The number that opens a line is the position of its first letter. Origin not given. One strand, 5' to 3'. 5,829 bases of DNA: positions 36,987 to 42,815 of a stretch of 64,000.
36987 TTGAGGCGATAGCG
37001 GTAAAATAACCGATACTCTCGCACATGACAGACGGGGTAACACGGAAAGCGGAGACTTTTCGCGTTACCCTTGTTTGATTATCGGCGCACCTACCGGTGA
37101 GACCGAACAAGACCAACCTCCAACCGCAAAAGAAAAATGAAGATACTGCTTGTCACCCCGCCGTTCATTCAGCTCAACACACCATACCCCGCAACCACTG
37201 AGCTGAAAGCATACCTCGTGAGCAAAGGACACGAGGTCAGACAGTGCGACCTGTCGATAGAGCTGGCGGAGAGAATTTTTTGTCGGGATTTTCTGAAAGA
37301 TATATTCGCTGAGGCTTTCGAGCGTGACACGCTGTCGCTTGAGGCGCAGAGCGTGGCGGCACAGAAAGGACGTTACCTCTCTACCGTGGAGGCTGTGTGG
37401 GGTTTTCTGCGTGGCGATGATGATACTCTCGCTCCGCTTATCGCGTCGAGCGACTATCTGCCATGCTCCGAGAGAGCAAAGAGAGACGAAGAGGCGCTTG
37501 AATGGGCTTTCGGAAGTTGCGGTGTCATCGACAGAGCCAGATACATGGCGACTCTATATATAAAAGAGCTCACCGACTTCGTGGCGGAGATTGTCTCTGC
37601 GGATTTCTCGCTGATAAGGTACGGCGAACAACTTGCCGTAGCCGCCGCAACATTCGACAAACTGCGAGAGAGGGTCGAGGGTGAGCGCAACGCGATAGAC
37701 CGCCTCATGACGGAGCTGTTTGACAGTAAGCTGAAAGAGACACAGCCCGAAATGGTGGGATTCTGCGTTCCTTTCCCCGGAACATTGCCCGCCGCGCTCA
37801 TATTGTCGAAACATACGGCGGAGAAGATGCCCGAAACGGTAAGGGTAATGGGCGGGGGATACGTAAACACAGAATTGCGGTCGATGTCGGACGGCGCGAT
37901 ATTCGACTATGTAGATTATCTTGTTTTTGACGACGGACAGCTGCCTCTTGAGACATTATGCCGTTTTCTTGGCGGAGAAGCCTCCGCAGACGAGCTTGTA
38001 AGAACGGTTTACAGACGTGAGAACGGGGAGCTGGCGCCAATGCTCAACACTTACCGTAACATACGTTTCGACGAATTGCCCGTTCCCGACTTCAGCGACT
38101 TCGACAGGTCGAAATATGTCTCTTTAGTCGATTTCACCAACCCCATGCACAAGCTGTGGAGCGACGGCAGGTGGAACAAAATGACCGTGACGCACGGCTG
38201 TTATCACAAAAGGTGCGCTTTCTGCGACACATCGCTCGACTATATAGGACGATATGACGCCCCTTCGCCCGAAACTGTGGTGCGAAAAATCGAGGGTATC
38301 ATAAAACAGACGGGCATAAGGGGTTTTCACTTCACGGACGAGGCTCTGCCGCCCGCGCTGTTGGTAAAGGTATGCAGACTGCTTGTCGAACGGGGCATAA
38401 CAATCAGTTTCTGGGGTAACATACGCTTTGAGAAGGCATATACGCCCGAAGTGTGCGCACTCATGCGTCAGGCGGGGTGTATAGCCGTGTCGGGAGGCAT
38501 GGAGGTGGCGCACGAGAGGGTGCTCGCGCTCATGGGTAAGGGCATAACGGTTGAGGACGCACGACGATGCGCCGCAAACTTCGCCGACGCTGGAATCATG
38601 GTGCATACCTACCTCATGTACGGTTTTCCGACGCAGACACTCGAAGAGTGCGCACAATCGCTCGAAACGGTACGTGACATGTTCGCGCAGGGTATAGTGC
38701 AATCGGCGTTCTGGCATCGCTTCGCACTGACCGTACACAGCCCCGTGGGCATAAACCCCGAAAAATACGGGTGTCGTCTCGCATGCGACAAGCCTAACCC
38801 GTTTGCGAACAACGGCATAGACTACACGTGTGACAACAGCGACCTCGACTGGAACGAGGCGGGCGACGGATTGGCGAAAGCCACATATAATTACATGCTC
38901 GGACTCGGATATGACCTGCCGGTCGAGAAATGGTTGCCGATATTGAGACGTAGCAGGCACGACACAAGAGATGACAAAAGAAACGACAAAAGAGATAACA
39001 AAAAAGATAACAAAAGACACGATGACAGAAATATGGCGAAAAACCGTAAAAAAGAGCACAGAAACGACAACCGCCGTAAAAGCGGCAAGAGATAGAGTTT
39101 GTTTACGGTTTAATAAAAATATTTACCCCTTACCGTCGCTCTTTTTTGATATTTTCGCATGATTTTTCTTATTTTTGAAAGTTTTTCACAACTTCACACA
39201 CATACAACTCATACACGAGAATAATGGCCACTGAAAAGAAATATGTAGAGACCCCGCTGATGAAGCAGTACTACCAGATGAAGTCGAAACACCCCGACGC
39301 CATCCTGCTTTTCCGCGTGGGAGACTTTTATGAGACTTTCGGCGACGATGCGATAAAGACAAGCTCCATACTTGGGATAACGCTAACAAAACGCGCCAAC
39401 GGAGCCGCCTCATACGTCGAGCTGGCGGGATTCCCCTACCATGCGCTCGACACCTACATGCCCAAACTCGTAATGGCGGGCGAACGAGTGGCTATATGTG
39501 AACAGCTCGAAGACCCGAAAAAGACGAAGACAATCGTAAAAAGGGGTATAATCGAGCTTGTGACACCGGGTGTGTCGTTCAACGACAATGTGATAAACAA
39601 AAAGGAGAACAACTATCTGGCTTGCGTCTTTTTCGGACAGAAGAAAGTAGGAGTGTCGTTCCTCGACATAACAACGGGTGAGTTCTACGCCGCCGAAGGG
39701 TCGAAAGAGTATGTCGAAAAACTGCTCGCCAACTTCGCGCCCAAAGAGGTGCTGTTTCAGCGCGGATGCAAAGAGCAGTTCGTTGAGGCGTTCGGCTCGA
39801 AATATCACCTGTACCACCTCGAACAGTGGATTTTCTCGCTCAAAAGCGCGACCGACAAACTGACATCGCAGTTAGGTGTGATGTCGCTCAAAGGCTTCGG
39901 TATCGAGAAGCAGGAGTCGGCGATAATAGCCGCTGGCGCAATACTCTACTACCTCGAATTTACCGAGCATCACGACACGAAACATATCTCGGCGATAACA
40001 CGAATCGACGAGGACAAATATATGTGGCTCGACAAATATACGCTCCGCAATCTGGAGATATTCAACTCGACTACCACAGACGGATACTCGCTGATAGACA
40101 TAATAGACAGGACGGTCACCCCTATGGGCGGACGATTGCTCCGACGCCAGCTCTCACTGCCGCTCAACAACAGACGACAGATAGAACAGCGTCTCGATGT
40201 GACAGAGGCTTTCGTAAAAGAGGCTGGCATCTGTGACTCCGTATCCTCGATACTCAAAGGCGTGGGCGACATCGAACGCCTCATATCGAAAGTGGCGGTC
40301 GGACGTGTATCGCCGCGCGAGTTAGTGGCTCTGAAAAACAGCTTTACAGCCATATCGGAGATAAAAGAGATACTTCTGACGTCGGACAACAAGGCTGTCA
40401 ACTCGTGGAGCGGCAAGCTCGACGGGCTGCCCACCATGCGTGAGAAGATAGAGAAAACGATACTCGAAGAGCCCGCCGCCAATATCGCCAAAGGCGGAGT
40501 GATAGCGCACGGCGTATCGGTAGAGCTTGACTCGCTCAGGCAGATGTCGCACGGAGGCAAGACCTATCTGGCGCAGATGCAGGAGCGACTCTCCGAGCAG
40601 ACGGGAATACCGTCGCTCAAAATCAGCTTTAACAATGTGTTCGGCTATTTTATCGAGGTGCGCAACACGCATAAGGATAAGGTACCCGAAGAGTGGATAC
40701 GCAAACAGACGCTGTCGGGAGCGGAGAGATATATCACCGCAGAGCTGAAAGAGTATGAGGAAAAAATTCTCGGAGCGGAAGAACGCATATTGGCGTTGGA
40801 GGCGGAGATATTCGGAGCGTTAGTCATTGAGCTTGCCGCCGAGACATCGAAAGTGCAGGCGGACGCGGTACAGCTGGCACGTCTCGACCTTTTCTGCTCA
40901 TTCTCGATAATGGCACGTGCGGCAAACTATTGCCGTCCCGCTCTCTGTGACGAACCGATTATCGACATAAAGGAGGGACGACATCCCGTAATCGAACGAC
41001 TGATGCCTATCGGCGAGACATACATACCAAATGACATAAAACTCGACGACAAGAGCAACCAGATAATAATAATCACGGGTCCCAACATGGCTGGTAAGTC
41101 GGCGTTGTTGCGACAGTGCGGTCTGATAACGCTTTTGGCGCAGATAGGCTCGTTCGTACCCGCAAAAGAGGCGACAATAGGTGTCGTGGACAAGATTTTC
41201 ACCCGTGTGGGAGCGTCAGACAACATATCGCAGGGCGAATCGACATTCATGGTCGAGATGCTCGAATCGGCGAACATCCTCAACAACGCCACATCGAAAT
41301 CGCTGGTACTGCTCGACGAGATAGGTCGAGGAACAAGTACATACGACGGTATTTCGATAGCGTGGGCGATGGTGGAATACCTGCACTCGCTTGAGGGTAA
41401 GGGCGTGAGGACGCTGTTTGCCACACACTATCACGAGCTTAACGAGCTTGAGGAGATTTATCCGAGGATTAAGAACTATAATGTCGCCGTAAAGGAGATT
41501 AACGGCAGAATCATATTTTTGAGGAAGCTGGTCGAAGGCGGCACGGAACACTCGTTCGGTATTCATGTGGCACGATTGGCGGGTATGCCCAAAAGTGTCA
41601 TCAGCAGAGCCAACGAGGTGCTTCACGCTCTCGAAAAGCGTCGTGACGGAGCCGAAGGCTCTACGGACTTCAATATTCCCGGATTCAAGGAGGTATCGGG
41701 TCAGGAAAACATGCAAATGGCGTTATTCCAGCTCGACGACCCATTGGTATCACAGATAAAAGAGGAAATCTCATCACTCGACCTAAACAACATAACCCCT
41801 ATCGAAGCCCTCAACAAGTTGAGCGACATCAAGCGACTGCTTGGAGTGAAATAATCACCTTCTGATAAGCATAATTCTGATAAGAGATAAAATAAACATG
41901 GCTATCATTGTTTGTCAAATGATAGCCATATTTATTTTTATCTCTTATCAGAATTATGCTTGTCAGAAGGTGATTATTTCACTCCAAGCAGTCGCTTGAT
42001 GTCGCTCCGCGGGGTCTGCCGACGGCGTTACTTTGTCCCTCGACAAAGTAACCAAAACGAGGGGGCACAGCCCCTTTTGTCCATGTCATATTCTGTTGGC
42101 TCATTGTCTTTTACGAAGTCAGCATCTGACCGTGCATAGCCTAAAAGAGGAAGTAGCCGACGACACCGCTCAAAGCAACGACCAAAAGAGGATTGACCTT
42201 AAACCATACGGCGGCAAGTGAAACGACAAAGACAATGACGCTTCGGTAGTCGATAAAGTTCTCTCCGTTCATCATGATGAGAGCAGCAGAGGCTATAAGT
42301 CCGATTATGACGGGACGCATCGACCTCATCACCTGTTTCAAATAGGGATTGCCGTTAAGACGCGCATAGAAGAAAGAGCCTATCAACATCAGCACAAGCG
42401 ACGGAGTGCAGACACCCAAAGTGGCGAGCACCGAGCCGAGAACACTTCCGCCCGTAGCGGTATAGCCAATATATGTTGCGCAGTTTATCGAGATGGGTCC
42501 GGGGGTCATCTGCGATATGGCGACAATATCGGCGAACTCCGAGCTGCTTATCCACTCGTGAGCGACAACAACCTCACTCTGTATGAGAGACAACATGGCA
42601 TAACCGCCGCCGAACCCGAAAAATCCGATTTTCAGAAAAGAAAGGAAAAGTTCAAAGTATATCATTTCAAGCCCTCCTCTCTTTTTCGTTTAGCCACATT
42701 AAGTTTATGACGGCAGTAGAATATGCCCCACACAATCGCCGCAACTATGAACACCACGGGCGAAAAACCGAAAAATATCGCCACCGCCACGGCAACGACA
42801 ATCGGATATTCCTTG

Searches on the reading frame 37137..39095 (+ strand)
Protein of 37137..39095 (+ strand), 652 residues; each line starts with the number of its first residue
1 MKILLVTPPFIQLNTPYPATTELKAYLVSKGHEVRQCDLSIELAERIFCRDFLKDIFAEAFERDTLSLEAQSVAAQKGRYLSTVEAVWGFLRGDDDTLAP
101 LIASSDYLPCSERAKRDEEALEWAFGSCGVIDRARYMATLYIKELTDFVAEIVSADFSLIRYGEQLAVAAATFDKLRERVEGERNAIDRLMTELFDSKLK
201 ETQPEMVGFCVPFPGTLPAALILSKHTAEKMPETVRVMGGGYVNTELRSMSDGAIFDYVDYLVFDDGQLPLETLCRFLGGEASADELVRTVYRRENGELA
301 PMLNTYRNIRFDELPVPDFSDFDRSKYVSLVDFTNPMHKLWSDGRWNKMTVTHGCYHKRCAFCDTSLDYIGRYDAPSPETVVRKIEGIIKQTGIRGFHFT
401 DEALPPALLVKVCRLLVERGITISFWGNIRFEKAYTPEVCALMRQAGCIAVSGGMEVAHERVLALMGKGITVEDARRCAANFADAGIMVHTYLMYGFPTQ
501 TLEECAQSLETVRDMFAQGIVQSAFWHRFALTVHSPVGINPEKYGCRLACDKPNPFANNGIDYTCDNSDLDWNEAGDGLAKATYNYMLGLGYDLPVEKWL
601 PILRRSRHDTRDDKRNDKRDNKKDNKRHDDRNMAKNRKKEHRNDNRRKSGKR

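Call 72: search_protein_families(library=pfam, proteins=[window:37137-39095:+], max_evalue=0.00001)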
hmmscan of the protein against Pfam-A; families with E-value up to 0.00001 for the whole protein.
window:37137-39095:+ (652 aa): 1 family
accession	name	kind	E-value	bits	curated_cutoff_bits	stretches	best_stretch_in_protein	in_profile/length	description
PF04055.27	Radical_SAM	-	8.3e-17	62.3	29.5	1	350-510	2-164/166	Radical SAM superfamily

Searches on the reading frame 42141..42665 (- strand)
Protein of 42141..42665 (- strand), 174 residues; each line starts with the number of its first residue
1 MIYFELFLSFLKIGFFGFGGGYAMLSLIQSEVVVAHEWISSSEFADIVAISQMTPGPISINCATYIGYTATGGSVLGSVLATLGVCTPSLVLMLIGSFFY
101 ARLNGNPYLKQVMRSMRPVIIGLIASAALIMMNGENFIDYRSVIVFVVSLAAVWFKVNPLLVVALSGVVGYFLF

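Call 16: find_encoding_contigs(protein=window:42141-42665:-, flank=3000, max_places=10)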
Protein window:42141-42665:- (174 aa): 21 contigs read that carry it; 10 places shown.
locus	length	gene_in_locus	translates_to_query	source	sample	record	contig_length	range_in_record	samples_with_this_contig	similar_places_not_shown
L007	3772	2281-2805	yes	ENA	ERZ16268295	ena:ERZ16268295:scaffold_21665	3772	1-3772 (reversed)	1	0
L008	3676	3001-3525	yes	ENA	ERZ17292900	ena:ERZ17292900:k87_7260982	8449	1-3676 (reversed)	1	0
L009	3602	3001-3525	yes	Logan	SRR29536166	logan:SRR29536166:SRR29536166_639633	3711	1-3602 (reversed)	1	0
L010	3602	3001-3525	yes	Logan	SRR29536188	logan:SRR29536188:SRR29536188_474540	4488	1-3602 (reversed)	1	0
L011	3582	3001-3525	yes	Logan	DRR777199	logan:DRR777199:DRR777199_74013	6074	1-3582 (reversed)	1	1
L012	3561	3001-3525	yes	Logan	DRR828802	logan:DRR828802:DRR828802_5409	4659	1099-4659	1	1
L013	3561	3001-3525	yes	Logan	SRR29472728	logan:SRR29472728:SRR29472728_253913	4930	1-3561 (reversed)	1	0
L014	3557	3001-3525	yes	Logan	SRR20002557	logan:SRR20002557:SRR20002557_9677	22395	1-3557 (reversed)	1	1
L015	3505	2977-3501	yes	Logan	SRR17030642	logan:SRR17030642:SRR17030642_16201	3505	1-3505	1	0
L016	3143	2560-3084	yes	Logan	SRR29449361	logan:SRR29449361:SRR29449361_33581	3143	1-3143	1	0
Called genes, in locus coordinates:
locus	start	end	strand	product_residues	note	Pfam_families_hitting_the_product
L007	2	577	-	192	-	?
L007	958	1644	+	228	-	PF00849:PseudoU_synth_2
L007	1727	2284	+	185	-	PF02417:Chromate_transp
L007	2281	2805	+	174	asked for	PF02417:Chromate_transp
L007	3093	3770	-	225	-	?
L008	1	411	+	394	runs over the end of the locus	PF28548:4TM_phosphoesterase, PF00149:Metallophos, PF12850:Metallophos_2 (faint)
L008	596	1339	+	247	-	PF00149:Metallophos, PF12850:Metallophos_2 (faint)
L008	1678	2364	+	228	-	PF00849:PseudoU_synth_2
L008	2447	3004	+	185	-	PF02417:Chromate_transp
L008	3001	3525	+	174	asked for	PF02417:Chromate_transp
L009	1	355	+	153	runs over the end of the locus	?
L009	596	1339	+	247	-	PF00149:Metallophos, PF12850:Metallophos_2 (faint)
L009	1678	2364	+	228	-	PF00849:PseudoU_synth_2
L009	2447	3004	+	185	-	PF02417:Chromate_transp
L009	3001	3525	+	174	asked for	PF02417:Chromate_transp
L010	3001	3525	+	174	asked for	PF02417:Chromate_transp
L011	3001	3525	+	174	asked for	PF02417:Chromate_transp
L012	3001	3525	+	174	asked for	PF02417:Chromate_transp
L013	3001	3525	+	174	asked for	PF02417:Chromate_transp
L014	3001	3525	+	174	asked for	PF02417:Chromate_transp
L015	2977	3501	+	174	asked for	PF02417:Chromate_transp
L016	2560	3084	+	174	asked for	PF02417:Chromate_transp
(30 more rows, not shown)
